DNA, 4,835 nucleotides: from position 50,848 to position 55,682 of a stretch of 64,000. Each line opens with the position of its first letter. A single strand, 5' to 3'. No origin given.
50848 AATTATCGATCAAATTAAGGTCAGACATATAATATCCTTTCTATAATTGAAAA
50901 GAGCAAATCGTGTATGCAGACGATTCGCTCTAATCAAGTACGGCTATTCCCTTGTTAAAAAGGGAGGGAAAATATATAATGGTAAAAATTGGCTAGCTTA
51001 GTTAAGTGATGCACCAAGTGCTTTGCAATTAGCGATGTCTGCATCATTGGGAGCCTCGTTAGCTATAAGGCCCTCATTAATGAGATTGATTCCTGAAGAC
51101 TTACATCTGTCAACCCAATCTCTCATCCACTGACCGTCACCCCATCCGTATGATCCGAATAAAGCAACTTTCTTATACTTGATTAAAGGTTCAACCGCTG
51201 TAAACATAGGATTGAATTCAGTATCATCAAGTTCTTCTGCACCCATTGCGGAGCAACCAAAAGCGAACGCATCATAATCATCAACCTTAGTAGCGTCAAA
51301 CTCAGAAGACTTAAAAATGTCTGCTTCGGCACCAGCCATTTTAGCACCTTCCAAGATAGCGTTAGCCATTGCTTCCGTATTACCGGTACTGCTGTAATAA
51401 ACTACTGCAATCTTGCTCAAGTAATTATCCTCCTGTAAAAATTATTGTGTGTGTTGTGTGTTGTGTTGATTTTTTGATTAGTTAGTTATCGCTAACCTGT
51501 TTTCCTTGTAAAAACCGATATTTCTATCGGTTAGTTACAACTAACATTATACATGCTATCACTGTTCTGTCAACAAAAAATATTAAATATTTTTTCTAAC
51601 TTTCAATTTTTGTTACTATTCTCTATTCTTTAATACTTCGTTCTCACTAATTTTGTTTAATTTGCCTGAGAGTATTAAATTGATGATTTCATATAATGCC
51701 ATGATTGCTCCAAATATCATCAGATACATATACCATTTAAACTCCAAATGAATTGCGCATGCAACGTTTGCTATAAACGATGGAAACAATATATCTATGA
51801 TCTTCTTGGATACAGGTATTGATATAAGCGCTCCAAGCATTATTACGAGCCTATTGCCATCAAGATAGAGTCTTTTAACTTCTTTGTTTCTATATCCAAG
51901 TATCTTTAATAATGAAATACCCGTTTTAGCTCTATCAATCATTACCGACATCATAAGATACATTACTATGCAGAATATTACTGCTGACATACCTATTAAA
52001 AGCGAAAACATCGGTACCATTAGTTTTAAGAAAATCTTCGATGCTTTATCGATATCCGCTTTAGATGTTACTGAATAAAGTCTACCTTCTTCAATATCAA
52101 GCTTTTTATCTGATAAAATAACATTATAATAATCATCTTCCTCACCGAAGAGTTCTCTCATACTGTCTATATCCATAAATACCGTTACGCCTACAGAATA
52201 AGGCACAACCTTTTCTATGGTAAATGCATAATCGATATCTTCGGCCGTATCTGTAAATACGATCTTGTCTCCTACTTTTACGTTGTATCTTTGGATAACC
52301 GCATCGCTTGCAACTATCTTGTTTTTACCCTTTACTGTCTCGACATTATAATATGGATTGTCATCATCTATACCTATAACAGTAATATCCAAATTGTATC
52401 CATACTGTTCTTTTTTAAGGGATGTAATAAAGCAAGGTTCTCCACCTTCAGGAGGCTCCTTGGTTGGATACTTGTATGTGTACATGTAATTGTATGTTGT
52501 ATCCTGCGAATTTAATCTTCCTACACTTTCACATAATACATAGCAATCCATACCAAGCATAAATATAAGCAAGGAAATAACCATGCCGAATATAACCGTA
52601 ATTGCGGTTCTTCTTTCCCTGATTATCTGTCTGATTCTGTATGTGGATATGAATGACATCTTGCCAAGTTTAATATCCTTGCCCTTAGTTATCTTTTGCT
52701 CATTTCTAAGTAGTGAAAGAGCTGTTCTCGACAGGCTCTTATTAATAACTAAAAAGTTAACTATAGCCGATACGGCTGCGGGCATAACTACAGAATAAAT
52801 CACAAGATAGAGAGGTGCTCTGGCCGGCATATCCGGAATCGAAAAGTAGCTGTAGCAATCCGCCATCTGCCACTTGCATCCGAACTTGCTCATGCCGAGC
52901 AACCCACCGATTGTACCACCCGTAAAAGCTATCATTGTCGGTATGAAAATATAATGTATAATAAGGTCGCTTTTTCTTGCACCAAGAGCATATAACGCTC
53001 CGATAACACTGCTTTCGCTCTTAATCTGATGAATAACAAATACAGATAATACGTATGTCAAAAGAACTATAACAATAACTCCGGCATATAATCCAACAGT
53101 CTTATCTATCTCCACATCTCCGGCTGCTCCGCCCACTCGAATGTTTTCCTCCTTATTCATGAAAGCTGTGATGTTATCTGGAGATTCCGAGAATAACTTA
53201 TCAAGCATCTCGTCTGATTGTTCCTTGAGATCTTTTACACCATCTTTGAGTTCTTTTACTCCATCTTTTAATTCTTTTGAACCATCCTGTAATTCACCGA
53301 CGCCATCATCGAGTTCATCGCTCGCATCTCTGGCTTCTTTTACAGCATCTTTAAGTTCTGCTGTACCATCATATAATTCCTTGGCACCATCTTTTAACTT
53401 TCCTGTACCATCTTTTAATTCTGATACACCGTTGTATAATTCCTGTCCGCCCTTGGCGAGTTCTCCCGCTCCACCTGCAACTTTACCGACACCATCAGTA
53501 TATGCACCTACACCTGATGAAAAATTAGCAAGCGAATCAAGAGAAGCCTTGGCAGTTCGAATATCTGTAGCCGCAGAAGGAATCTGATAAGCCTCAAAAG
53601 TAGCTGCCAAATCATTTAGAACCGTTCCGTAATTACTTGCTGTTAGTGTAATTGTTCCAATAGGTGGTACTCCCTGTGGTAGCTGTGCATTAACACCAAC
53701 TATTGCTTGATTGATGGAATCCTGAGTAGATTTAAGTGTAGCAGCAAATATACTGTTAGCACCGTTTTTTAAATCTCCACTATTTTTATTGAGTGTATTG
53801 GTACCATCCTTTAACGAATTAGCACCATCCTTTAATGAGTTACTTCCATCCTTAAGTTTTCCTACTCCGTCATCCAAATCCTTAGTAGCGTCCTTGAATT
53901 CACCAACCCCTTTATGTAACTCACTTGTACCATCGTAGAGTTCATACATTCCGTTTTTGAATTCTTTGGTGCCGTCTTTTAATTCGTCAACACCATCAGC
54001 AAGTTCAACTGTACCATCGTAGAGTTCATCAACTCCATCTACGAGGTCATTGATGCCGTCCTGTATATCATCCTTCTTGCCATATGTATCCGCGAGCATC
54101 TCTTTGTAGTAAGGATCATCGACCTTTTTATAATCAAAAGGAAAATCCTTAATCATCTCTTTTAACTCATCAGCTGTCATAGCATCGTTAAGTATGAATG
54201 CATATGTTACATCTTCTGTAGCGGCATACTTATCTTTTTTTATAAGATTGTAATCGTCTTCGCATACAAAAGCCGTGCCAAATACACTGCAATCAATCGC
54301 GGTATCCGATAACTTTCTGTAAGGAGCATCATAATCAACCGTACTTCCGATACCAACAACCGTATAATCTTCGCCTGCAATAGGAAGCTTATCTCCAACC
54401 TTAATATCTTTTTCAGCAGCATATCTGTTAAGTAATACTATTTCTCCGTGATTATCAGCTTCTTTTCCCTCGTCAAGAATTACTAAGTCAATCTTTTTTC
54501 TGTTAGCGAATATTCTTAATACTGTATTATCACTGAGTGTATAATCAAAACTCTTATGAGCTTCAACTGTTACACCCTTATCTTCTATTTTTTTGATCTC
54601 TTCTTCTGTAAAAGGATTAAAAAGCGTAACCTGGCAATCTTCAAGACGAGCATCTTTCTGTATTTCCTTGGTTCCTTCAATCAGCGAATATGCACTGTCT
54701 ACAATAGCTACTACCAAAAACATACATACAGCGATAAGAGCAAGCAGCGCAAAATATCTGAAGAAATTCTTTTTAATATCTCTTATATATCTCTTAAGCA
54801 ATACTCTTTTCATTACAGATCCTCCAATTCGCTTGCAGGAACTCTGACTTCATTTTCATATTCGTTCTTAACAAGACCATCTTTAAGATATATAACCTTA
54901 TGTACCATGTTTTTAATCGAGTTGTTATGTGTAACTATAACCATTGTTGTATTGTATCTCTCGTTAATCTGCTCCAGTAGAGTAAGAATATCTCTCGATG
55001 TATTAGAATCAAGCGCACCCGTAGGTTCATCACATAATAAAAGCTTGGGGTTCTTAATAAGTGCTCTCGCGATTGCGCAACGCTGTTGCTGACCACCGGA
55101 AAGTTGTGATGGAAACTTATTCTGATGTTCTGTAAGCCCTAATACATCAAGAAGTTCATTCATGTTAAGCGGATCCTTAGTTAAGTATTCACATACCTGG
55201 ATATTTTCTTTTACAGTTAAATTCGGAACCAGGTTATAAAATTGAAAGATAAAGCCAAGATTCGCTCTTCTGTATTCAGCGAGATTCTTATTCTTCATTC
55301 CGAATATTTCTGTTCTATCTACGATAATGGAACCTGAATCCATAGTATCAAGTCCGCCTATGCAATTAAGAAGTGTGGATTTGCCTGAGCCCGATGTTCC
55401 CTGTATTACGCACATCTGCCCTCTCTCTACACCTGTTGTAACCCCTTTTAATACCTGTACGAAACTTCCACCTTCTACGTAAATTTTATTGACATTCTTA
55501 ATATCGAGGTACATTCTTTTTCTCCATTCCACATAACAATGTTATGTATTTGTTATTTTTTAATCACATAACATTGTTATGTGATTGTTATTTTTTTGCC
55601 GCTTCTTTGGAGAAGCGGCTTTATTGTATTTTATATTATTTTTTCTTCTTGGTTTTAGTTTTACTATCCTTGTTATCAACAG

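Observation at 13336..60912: Window-wide regulon marked by a GTTAG-N6-CTAAC palindrome (single-dimer DtxR box)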

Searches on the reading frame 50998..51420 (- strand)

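Call 11: search_protein_families(library=pfam, proteins=[window:50998-51420:-])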
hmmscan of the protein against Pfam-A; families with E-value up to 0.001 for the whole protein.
window:50998-51420:- (140 aa): 2 families
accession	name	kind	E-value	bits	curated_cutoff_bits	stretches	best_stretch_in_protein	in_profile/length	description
PF00258.30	Flavodoxin_1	-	2.4e-17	63.9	25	1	6-131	1-138/143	Flavodoxin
PF12641.12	Flavodoxin_3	-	1.2e-06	28.9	27.5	1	5-106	1-93/160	Flavodoxin domain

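Call 81: search_protein_families(library=ncbifam, proteins=[window:50998-51420:-], max_evalue=1e-8)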
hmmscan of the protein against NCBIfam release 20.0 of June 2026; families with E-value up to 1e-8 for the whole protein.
window:50998-51420:- (140 aa): 6 families
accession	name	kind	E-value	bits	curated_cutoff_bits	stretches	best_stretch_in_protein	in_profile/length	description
NF004049.0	PRK05568.1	equivalog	6.9e-50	169.1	206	1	1-139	1-139/142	flavodoxin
TIGR01753.1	flav_short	equivalog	2.7e-43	147.8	123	1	4-139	1-139/140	flavodoxin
NF004050.0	PRK05569.1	subfamily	8.7e-31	107.2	136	1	1-139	1-139/141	flavodoxin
NF005246.0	PRK06756.1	subfamily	6.8e-13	48.8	130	1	1-138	1-142/148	flavodoxin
NF008887.0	PRK11921.1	equivalog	4e-11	42.4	635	1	3-139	251-391/396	anaerobic nitric oxide reductase flavorubredoxin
NF005216.0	PRK06703.1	subfamily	1.2e-10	41.6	127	1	1-135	1-139/151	flavodoxin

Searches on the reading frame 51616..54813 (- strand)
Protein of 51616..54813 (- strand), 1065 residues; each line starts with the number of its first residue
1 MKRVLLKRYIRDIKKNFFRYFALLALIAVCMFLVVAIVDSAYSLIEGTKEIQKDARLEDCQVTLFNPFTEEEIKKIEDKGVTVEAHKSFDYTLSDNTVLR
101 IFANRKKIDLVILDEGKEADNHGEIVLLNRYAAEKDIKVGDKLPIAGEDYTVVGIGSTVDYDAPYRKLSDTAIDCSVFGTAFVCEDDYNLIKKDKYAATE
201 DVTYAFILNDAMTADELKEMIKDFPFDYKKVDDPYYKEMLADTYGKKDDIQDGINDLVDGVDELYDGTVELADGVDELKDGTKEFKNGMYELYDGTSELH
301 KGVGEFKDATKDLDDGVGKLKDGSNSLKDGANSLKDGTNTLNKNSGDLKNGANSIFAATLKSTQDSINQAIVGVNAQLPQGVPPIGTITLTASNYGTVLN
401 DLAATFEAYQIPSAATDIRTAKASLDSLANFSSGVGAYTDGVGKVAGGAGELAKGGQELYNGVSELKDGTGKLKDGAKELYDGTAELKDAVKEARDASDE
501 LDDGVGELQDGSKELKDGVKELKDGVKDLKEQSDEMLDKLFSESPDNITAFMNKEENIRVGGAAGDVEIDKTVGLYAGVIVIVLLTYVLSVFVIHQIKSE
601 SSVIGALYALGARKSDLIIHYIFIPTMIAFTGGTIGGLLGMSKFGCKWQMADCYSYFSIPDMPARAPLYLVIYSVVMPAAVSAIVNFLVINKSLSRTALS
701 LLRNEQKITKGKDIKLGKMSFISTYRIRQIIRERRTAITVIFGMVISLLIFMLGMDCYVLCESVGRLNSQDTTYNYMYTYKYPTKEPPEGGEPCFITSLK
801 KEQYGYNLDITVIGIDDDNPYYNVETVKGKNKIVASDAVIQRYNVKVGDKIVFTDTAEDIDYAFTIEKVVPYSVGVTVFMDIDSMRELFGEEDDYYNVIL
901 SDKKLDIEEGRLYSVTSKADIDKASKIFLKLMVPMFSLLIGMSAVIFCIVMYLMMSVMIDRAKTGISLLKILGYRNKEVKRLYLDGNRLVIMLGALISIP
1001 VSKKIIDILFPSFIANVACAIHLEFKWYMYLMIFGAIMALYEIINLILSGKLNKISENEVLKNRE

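Call 11: search_protein_families(library=pfam, proteins=[window:51616-54813:-])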
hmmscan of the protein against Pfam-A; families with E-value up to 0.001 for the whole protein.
window:51616-54813:- (1065 aa): 3 families
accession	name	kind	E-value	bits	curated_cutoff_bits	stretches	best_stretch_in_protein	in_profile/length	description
PF02687.27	FtsX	-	1.7e-13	51.1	25.5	2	578-695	4-117/120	FtsX-like permease C-terminal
PF20072.4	DUF6468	-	0.0004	20.9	26.9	0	467-507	2-60/76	Domain of unknown function (DUF6468)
PF07889.17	DUF1664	-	0.0008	19.9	34.6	0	468-536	52-120/124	Protein of unknown function (DUF1664)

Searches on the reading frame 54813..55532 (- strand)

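Call 11: search_protein_families(library=pfam, proteins=[window:54813-55532:-])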
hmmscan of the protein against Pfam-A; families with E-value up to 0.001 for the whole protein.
window:54813-55532:- (239 aa): 4 families
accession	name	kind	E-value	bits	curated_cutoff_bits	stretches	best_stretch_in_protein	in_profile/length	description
PF00005.33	ABC_tran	-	4.1e-33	115.3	25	1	28-171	1-136/137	ABC transporter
PF02463.25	SMC_N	-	1e-05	25.5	40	1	39-214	25-209/220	RecF/RecN/SMC N terminal domain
PF13304.12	AAA_21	-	2.7e-05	24.8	27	0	141-205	235-301/304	AAA domain, putative AbiEii toxin, Type IV TA system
PF13555.12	AAA_29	-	0.00058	20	27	0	34-56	18-40/61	P-loop containing region of AAA domain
